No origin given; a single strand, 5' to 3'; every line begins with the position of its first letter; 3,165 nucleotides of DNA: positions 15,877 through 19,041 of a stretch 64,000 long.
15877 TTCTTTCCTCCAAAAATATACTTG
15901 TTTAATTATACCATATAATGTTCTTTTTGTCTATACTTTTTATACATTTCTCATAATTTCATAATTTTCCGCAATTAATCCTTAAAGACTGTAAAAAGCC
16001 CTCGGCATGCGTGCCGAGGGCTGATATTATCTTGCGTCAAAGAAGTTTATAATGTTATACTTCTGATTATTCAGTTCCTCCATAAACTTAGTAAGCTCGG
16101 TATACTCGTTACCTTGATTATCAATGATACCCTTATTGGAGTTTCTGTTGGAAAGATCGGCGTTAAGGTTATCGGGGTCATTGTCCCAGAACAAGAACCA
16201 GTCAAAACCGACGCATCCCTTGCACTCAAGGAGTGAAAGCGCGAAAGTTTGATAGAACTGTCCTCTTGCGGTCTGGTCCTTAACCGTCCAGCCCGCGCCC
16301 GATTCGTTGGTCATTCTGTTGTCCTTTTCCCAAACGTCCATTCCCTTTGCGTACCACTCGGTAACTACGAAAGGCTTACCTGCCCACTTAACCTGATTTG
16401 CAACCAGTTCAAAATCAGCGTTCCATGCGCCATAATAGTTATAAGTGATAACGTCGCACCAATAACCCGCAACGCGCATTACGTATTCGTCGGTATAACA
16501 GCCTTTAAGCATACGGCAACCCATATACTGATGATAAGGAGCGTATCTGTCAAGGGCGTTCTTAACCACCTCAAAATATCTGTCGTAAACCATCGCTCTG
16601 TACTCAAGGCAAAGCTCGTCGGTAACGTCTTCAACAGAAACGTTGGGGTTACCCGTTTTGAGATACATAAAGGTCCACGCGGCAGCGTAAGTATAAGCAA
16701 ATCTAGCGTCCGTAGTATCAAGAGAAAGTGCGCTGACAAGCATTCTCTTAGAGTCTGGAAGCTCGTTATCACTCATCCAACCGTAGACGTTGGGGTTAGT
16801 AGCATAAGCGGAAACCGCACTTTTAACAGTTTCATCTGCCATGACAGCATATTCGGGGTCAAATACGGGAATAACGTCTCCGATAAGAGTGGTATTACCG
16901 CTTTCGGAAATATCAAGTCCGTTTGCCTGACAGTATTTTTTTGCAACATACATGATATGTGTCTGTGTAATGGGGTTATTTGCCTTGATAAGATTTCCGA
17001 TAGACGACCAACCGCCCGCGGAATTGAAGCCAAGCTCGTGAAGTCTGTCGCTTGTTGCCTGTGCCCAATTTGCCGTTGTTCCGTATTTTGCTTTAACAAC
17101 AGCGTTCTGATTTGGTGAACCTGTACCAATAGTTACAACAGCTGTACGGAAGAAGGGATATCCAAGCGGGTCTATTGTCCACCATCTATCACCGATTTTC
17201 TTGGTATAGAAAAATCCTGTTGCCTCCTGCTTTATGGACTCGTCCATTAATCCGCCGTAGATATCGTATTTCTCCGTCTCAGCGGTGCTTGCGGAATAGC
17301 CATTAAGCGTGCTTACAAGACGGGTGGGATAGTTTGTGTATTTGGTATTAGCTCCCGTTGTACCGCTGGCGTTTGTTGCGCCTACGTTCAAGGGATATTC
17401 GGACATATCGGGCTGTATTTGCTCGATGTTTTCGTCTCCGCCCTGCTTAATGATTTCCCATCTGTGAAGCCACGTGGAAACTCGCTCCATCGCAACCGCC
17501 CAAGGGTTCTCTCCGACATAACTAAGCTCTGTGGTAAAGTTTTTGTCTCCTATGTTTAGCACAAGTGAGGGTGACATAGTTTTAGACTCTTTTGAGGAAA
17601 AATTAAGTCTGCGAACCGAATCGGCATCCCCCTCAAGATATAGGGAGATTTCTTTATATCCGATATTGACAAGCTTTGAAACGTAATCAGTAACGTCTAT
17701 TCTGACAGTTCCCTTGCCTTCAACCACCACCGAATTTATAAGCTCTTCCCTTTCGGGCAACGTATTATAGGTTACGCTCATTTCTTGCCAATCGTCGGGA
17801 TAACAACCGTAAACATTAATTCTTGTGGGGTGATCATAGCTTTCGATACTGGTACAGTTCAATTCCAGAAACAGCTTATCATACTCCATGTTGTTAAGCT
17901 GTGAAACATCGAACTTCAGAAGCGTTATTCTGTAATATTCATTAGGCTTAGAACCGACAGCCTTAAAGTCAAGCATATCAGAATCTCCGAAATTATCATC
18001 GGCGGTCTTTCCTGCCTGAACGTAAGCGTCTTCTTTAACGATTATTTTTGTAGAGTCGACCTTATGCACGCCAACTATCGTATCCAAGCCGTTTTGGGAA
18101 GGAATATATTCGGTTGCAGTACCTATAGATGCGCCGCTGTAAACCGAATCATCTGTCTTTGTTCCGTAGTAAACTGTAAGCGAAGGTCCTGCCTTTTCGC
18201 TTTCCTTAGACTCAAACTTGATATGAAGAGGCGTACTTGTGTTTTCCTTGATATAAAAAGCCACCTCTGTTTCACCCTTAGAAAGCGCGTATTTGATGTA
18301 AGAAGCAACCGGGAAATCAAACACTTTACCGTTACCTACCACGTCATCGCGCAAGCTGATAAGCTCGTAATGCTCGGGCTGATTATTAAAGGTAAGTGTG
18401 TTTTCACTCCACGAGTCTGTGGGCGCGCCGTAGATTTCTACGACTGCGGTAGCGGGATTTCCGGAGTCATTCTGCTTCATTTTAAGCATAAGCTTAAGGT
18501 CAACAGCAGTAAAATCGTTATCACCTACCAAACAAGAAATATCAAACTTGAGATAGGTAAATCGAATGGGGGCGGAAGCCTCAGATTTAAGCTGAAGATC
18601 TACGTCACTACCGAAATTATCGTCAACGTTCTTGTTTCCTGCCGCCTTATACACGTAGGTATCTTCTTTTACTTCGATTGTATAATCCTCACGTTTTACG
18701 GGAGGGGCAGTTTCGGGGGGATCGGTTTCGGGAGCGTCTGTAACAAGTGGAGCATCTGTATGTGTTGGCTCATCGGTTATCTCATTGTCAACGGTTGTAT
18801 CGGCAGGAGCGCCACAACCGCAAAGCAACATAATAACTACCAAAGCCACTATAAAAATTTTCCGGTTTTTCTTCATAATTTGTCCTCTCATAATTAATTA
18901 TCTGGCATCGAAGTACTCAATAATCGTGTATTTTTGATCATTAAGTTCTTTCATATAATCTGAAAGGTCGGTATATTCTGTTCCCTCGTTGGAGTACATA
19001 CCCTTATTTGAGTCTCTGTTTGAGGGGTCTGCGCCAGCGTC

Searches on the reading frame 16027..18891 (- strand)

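Call 15: search_protein_families(library=pfam, max_evalue=0.001, proteins=[window:16027-18891:-])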
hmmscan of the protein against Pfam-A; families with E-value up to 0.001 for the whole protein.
window:16027-18891:- (954 aa): 1 family
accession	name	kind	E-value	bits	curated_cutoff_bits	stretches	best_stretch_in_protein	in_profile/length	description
PF24517.2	CBM96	-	7.7e-57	192.1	26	2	281-446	3-163/164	Carbohydrate-binding module family 96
